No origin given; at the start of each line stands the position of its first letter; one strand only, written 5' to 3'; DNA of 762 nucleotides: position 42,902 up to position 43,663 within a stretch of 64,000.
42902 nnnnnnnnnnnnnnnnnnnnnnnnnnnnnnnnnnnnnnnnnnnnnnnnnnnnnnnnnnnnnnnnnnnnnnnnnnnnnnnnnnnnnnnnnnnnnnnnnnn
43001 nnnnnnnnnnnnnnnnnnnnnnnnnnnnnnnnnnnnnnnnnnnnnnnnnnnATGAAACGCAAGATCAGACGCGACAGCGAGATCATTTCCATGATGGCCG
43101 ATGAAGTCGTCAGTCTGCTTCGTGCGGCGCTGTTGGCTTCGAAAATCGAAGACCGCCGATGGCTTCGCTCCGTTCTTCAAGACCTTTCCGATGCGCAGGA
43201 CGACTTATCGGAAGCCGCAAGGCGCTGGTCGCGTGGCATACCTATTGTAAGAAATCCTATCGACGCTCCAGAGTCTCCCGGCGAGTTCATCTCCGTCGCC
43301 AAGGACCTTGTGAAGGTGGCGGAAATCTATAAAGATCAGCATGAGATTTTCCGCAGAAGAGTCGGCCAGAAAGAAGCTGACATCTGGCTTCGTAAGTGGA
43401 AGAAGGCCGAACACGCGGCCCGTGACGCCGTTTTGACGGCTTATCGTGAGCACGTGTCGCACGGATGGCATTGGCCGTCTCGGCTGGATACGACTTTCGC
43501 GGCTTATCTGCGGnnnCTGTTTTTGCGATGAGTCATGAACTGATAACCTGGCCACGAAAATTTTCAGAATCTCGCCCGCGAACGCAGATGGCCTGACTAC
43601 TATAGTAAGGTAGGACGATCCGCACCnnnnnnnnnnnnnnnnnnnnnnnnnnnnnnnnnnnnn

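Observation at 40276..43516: Two paralogous sigma70-promoter-driven modules: zinc-ribbon mini-protein coupled by ATGA to a nucleotidyltransferase or an Rx4H protein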

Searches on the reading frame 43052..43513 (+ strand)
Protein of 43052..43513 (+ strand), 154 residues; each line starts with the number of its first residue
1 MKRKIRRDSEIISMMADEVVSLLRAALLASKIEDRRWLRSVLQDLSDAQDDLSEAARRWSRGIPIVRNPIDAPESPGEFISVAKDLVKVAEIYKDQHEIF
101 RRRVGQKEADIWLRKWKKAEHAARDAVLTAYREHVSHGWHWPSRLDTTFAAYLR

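Call 9: search_protein_families(library=pfam, max_evalue=1, proteins=[window:43052-43513:+])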
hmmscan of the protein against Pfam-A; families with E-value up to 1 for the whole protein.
window:43052-43513:+ (154 aa): 0 families

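Call 10: search_protein_families(library=phrogs, max_evalue=1, proteins=[window:43052-43513:+])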
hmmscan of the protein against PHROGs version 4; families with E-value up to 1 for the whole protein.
window:43052-43513:+ (154 aa): 1 family
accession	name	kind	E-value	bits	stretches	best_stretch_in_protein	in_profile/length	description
phrog_3264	-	DNA, RNA and nucleotide metabolism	0.21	12.2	1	81-135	277-331/337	ParB-like partition protein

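Call 11: search_protein_families(library=padloc, max_evalue=1, proteins=[window:43052-43513:+])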
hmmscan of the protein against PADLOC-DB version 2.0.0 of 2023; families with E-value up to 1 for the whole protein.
window:43052-43513:+ (154 aa): 0 families

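Call 14: find_homologous_proteins(query=window:43052-43513:+, max_evalue=0.01)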
Query window:43052-43513:+ (154 aa): 1 proteins with E <= 0.01 among 121 candidates.
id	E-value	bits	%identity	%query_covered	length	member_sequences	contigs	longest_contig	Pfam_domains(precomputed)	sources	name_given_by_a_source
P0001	2.1e-94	331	100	100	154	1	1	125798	-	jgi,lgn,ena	-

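Call 22: predict_structure(protein=window:43052-43513:+)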
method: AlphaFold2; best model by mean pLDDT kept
length: 154 residues; sequences in the alignment: 1
mean_pLDDT: 64.2   pTM: 0.50
mean pLDDT of the five models: 64.2, 61.6, 60.4, 58.0, 57.5
residues with pLDDT >= 90: 0; 70-90: 42; 50-70: 97; < 50: 15
segments of 3 or more residues with pLDDT < 50: 62-75
pLDDT, mean of each block of 10 residues (from residue 1): 56 60 63 68 65 58 41 52 66 72 78 76 70 69 68 64
secondary structure, 60 per line:
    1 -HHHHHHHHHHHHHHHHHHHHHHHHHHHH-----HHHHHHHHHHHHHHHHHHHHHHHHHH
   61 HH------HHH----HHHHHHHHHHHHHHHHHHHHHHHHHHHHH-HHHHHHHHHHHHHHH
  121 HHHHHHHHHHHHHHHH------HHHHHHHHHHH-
elements in order: H2-29 H35-62 H76-104 H106-136 H143-153

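Call 30: search_protein_representatives(protein=window:43052-43513:+)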
Query: 154 residues. Proteins with E-value up to 0.001 (for the whole library): 3; up to 1e-10: 2; up to 1e-30: 2. The best 3 are listed.
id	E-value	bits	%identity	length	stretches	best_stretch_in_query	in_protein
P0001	6.6e-95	331.3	100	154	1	1-154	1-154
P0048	8.5e-31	123.3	44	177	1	5-154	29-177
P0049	5.5e-06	42.7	42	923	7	39-76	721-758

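Call 32: find_encoding_contigs(protein=P0048, flank=4000, max_places=3)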
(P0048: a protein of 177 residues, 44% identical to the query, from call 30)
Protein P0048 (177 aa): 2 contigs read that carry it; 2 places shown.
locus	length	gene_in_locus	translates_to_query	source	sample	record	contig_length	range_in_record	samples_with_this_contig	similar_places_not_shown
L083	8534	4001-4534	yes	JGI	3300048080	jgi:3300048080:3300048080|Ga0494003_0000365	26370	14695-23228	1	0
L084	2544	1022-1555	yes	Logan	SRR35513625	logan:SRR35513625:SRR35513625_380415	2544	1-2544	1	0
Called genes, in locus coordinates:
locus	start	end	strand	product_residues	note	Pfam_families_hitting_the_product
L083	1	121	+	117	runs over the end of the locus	-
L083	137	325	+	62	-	-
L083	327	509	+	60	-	-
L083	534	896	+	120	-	-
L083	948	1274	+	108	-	PF24043:DUF7352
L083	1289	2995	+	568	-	PF01935:DUF87 (weak)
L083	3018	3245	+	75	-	-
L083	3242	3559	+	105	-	-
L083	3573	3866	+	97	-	-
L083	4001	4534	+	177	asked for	-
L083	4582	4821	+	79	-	-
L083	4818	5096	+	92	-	-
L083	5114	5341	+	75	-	-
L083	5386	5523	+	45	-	-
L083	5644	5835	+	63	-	-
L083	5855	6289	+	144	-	-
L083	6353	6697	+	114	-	-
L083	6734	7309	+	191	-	PF08843:AbiEii (faint)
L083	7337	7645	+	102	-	-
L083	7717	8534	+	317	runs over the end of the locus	PF03405:FA_desaturase_2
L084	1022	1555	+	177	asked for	-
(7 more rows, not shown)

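Call 69: search_protein_families(library=pfam, max_evalue=0.1, proteins=[L083:6734-7306:+, L083:6353-6694:+])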
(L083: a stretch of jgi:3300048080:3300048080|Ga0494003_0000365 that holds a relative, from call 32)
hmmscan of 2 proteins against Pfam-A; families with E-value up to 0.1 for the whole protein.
L083:6734-7306:+ (191 aa): 2 families
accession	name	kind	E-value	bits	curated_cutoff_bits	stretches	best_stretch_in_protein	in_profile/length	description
PF08843.17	AbiEii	-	2.5e-05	24.8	22.5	1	26-64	7-48/238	Nucleotidyl transferase AbiEii toxin, Type IV TA system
PF19502.5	DUF6036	-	0.0061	16.8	23.6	1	34-137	22-116/164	Nucleotidyltransferase of unknown function (DUF6036)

L083:6353-6694:+ (114 aa): 2 families
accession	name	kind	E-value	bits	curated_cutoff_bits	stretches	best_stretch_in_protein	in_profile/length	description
PF10824.14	T7SS_ESX_EspC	-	0.022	15.7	23.5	1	15-66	12-64/100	Excreted virulence factor EspC, type VII ESX diderm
PF17848.7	Zn_ribbon_ACC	-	0.099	13.3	24.5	0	2-18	3-19/26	Acetyl-CoA carboxylase zinc finger domain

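Call 88: find_related_loci(query=A7, collection=metagenome_contigs, flank=6000)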
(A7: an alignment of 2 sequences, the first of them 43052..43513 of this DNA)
Query A7 (154 aa) in metagenome_contigs; peptide patterns used: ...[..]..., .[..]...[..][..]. (x = any residue, [..] = any of these).
319 stretches matched a pattern, but none encodes a relative of the query by tblastn (E <= 1e-3).

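Call 99: fold_search(model_id=the predicted structure, library=viral)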
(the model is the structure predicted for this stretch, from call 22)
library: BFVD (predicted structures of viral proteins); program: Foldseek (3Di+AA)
matches with E <= 10: 402; with E <= 0.001: 0
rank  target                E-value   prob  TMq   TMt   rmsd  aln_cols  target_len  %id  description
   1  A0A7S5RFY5            1.0e-01  0.98  0.54  0.19   5.1       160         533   14  (no name in the UniProt tables at hand)
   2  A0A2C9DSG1            2.3e-01  0.87  0.47  0.40   6.6       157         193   11  Uncharacterized protein [Western grey kangaroopox virus]
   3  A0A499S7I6            2.5e-01  0.98  0.53  0.62   5.3       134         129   12  (no name in the UniProt tables at hand)
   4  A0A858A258            2.5e-01  0.97  0.59  0.11   5.9       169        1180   14  MC006L [Molluscum contagiosum virus]
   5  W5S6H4                3.4e-01  0.77  0.43  0.46   6.4       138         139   14  Uncharacterized protein [Pithovirus sibericum]
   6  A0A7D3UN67            3.8e-01  0.92  0.54  0.54   5.5       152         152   10  (no name in the UniProt tables at hand)
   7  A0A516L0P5            4.0e-01  0.51  0.36  0.33  11.0       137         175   10  (no name in the UniProt tables at hand)
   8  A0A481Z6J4            4.4e-01  0.89  0.55  0.47   6.4       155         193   12  Transmembrane protein [Pithovirus LCPAC201]
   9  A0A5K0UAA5            4.7e-01  0.85  0.51  0.56   5.1       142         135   11  Uncharacterized protein [Yasminevirus sp. GU-2018]
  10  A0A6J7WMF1            4.9e-01  0.84  0.43  0.26   5.9       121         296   14  Uncharacterized protein [uncultured Caudovirales phage]
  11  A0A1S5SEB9            4.9e-01  0.16  0.28  0.13  25.5       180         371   12  (no name in the UniProt tables at hand)
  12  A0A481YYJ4            5.2e-01  0.66  0.44  0.35   7.1       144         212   11  Transmembrane protein [Marseillevirus LCMAC201]
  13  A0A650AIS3            5.5e-01  0.47  0.35  0.10   7.9       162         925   15  (no name in the UniProt tables at hand)
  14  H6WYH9                5.5e-01  0.14  0.25  0.18  23.7       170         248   11  Tail related protein [Hafnia phage Enc34]
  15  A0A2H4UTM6            5.8e-01  0.28  0.31  0.25   9.2       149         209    7  Uncharacterized protein [Bodo saltans virus]
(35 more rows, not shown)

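Call 100: search_solved_structures(query=A7, max_evalue=10)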
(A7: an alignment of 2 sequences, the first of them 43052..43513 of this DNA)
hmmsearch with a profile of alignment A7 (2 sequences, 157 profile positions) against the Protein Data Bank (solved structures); distinct sequences matched with E-value up to 10: 3.
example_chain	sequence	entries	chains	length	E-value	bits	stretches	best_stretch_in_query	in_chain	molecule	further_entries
3o10_A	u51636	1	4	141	0.11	15.6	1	34-64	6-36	Sacsin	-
8fit_A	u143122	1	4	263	1.6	11.7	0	32-100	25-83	cs074A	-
6pwz_A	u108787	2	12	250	1.8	11.6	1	14-62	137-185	Uridine-cytidine kinase 2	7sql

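Call 101: search_protein_families(library=pfam, max_evalue=10, proteins=[window:43052-43513:+, L083:4064-4531:+])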
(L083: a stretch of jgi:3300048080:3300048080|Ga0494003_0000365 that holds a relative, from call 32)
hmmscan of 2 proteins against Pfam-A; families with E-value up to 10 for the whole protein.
window:43052-43513:+ (154 aa): 0 families

L083:4064-4531:+ (156 aa): 3 families
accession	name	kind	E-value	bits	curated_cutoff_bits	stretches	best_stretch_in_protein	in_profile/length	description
PF09177.16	STX6_10_61_N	-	0.1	13.6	29.4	0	33-61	38-66/99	Syntaxin 6/10/61, N-terminal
PF17509.7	DUF5440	-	0.11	12.5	27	1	17-65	5-52/93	Family of unknown function (DUF5440)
PF05789.16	Baculo_VP1054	-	0.12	11.8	27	1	99-144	168-213/379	Baculovirus VP1054 protein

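Call 102: search_solved_structures(query=A7, max_evalue=1, show_alignments=1)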
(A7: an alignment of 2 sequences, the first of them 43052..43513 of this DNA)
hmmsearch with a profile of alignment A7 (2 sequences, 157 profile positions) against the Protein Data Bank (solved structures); distinct sequences matched with E-value up to 1: 1.
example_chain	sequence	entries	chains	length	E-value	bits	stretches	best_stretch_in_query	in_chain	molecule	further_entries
3o10_A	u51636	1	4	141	0.11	15.6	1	34-64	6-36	Sacsin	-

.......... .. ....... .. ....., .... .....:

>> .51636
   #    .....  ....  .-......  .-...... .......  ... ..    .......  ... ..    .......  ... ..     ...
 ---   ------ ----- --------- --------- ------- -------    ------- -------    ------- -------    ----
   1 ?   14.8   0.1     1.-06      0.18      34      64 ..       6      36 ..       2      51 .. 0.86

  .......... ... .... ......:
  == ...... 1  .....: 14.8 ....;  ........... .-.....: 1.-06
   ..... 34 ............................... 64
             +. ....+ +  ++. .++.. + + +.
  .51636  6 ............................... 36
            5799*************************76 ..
